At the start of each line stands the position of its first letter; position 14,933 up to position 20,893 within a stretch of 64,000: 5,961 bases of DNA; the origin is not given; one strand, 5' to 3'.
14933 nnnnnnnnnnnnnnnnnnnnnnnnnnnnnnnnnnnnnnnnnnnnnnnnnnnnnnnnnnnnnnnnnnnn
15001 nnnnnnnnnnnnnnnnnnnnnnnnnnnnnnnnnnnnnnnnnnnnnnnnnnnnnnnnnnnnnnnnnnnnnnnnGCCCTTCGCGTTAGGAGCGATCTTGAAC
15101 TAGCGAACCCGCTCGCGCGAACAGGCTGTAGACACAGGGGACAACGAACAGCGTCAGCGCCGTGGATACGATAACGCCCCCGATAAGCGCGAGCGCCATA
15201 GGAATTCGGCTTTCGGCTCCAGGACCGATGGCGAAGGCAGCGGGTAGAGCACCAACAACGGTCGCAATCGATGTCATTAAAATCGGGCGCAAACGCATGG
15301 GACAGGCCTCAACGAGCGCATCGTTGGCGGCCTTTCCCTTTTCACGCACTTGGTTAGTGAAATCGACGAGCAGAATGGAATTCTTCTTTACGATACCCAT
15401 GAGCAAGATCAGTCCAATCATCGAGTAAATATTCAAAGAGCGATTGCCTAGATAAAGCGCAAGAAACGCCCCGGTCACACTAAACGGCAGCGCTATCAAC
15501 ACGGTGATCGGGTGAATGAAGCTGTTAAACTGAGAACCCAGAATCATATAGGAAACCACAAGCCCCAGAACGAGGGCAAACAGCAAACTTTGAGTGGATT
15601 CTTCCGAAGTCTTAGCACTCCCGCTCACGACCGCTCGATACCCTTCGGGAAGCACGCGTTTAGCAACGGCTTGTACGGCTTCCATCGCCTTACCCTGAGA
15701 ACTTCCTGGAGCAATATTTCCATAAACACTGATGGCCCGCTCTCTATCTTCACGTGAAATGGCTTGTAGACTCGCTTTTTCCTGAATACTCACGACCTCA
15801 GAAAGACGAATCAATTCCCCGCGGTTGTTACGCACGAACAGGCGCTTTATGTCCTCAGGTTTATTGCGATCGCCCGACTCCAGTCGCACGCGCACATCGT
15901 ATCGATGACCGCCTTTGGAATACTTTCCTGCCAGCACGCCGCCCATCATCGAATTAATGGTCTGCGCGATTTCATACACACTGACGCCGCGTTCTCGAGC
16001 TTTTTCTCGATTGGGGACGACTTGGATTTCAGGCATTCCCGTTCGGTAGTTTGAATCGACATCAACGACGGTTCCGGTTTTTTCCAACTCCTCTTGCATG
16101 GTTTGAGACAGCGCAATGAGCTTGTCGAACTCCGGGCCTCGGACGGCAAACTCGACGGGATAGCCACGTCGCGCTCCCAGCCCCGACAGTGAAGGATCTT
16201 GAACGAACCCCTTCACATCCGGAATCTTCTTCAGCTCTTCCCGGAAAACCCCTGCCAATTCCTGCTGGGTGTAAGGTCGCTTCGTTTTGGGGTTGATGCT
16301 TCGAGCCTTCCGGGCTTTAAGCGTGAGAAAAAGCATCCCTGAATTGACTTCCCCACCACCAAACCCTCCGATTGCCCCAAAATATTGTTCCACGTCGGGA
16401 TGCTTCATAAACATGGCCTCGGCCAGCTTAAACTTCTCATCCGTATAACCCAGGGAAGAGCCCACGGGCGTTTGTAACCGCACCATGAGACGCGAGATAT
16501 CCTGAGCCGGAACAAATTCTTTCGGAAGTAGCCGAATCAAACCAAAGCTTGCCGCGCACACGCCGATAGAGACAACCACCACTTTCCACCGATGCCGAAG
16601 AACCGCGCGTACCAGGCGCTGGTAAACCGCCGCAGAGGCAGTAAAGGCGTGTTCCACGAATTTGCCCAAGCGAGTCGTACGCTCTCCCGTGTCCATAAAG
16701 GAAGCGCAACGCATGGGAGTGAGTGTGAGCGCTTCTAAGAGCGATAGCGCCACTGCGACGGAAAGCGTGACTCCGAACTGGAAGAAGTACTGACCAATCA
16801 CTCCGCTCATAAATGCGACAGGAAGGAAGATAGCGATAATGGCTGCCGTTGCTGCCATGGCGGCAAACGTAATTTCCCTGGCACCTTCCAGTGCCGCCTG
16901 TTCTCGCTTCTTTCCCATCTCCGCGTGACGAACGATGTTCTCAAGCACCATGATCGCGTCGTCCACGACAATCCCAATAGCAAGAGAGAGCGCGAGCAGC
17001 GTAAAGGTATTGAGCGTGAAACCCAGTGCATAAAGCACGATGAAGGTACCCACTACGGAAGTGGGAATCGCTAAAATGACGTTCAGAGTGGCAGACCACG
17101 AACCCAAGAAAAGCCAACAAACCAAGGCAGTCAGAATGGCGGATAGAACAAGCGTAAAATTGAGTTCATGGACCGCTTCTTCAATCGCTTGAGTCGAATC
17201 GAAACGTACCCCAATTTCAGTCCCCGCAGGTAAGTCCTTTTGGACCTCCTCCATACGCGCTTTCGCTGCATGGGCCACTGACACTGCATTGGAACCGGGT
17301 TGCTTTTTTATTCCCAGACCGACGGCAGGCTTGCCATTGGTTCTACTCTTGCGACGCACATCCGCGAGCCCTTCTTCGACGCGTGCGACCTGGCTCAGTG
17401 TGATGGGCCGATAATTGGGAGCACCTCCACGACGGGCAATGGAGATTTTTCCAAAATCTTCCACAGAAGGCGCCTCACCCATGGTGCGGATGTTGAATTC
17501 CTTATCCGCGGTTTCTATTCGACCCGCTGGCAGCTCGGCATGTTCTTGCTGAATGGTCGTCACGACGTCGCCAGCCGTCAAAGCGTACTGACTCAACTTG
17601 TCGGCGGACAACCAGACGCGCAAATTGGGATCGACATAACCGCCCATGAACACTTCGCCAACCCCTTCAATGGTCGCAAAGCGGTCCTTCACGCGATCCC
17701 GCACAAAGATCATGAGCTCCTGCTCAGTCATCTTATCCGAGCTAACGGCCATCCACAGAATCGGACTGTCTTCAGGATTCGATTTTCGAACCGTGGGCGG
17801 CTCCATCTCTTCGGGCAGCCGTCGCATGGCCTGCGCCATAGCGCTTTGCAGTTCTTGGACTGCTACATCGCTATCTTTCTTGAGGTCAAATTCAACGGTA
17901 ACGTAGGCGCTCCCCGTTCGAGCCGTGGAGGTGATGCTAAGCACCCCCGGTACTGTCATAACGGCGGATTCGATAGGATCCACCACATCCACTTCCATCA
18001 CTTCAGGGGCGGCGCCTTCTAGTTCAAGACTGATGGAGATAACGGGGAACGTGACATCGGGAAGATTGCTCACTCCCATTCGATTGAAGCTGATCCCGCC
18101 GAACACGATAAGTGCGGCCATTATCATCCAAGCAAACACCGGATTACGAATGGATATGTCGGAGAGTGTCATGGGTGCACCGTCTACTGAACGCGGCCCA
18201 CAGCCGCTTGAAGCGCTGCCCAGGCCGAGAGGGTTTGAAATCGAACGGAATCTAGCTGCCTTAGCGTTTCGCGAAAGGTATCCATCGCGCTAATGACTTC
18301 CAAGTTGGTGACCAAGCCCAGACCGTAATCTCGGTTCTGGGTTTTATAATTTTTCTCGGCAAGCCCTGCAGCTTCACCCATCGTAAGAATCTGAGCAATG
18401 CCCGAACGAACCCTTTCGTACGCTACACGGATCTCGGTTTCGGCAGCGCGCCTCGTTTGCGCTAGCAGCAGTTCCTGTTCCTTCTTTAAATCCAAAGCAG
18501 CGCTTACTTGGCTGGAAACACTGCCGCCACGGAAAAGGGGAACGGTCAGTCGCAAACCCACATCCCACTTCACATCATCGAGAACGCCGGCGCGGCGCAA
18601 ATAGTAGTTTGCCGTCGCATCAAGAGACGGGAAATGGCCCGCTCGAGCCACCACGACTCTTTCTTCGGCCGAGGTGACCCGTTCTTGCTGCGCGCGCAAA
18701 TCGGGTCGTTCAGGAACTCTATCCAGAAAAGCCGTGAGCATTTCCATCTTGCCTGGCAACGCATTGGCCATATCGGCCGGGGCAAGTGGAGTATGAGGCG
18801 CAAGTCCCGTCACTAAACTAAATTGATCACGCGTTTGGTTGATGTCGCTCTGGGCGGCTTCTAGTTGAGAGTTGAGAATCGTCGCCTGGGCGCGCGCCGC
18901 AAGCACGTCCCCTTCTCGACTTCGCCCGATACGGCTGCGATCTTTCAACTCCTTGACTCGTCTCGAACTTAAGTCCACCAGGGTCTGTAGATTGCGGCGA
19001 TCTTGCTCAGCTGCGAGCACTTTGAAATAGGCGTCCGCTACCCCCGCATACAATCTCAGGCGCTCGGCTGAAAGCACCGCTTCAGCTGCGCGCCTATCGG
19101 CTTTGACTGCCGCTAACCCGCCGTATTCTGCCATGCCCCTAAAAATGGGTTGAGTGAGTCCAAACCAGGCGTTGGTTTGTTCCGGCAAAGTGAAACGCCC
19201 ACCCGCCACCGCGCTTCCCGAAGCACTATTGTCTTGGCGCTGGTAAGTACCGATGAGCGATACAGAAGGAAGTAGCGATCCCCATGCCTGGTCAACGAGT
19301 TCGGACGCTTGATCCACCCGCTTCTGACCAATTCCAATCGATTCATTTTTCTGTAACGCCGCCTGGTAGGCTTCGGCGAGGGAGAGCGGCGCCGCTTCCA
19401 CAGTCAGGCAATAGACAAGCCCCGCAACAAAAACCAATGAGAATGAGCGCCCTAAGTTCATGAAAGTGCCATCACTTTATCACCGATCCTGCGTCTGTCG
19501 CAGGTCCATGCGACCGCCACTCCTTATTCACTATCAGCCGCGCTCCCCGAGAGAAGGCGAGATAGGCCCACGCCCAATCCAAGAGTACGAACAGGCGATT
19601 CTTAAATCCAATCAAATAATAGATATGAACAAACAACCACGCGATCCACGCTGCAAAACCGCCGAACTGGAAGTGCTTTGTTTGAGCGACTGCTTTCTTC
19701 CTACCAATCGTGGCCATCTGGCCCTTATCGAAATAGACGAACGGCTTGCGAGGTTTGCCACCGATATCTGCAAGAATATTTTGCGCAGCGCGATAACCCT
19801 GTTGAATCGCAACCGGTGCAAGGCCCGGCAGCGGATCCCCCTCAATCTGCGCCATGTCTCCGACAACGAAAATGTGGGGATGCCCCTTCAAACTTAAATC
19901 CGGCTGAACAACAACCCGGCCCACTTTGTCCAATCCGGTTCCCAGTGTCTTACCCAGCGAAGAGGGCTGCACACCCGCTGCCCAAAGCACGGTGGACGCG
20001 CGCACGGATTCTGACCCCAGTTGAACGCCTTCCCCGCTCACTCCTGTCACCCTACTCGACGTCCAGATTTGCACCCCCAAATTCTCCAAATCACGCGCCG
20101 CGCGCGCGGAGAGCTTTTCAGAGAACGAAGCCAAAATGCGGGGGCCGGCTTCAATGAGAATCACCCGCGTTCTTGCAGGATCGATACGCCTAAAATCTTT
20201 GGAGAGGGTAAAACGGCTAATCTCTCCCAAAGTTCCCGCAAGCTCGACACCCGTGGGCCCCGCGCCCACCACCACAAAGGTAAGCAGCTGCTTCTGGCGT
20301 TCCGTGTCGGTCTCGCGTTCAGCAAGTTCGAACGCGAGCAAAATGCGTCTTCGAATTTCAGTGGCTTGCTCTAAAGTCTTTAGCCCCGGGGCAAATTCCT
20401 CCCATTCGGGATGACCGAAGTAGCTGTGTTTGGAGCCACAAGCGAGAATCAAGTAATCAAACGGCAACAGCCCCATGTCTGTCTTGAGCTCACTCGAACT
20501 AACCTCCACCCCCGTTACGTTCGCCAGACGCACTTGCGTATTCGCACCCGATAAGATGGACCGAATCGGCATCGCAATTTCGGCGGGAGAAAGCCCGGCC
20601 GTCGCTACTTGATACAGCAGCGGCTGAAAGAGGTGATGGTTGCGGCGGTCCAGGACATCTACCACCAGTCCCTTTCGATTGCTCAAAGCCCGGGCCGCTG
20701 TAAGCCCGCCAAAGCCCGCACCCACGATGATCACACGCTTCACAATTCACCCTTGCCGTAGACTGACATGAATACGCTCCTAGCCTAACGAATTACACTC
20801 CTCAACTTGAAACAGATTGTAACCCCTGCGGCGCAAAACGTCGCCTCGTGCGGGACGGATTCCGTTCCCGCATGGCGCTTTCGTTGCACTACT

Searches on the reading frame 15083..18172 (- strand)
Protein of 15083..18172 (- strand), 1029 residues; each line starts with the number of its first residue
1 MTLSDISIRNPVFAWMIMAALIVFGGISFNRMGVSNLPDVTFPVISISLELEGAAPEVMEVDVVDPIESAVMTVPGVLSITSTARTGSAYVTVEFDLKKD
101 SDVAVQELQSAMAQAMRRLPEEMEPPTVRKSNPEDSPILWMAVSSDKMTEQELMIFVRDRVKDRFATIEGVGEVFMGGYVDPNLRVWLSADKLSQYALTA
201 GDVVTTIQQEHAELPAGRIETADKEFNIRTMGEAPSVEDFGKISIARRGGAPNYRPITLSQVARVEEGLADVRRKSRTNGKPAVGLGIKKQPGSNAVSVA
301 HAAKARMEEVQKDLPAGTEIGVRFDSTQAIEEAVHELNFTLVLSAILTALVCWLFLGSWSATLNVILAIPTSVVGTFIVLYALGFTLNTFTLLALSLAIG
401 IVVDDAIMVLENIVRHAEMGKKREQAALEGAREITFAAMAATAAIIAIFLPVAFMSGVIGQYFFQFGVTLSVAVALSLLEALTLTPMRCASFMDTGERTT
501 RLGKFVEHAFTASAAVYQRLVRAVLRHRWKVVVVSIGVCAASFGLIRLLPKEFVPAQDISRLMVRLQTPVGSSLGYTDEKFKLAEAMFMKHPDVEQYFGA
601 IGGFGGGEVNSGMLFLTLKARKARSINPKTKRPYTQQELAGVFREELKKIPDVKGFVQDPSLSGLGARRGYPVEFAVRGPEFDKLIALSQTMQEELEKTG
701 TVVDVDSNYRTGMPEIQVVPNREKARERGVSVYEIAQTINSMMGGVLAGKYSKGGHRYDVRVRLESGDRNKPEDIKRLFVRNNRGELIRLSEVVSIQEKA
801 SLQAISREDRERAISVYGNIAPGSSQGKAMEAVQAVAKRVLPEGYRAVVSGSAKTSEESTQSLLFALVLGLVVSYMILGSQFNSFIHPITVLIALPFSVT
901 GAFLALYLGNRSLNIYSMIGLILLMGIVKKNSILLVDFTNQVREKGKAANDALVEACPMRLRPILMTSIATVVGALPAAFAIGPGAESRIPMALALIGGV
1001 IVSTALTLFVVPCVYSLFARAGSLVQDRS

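Call 6: search_protein_families(library=pfam, proteins=[window:15083-18172:-], max_evalue=0.01)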
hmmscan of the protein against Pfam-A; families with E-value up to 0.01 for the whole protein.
window:15083-18172:- (1029 aa): 3 families
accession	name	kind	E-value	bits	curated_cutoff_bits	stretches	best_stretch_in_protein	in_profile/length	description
PF00873.25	ACR_tran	-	6.9e-287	954.7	28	1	4-1018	2-1020/1021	AcrB/AcrD/AcrF family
PF03176.21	MMPL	-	5.3e-13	49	20.5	2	800-1026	76-309/333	MMPL family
PF02355.23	SecD_SecF_C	-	0.00044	20.2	20.5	1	852-1012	22-180/189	Protein export membrane protein SecD/SecF, C-terminal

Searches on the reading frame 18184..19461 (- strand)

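Call 70: search_protein_families(library=pfam, proteins=[window:18184-19461:-], max_evalue=0.001)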
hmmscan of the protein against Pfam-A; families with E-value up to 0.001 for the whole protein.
window:18184-19461:- (425 aa): 2 families
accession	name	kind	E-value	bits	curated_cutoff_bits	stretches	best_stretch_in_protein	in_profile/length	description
PF02321.23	OEP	-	7.9e-48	163.2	22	2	248-422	11-187/187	Outer membrane efflux protein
PF07862.16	Nif11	-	0.00088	20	23.8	0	242-277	6-41/48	Nif11 domain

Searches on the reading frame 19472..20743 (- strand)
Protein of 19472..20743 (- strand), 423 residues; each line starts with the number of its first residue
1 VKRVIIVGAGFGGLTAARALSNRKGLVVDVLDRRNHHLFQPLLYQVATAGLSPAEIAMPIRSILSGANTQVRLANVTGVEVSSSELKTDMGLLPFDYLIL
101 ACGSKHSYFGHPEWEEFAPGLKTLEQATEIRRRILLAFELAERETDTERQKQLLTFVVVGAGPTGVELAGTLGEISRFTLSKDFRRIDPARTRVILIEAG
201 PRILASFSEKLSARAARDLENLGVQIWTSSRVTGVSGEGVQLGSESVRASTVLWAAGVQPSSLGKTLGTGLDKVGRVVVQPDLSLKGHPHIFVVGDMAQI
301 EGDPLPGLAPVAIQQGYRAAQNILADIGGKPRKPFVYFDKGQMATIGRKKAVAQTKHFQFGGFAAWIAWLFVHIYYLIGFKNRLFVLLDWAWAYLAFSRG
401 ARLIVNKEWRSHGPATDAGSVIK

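Call 70: search_protein_families(library=pfam, proteins=[window:19472-20743:-], max_evalue=0.001)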
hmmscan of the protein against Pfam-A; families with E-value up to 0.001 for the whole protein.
window:19472-20743:- (423 aa): 7 families
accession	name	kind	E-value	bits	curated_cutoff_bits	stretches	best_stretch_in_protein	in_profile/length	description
PF07992.20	Pyr_redox_2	-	3.8e-45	155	26.1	1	3-316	2-291/291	Pyridine nucleotide-disulphide oxidoreductase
PF00070.33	Pyr_redox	-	8.6e-14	52.3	22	1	156-240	2-71/82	Pyridine nucleotide-disulphide oxidoreductase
PF22366.1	NDH2_C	-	1.1e-09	38.7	27.7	1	340-395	2-58/62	NDH2 C-terminal domain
PF01266.30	DAO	-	2.9e-08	34.1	27.9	1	3-34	1-31/353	FAD dependent oxidoreductase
PF13450.12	NAD_binding_8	-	4.3e-08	33.8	21.9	1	6-36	1-30/68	NAD(P)-binding Rossmann-like domain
PF01946.23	Thi4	-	8.6e-05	22.3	26.2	0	4-34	20-50/235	Thi4 family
PF01494.25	FAD_binding_3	-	0.00041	20.1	22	0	3-37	3-36/349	FAD binding domain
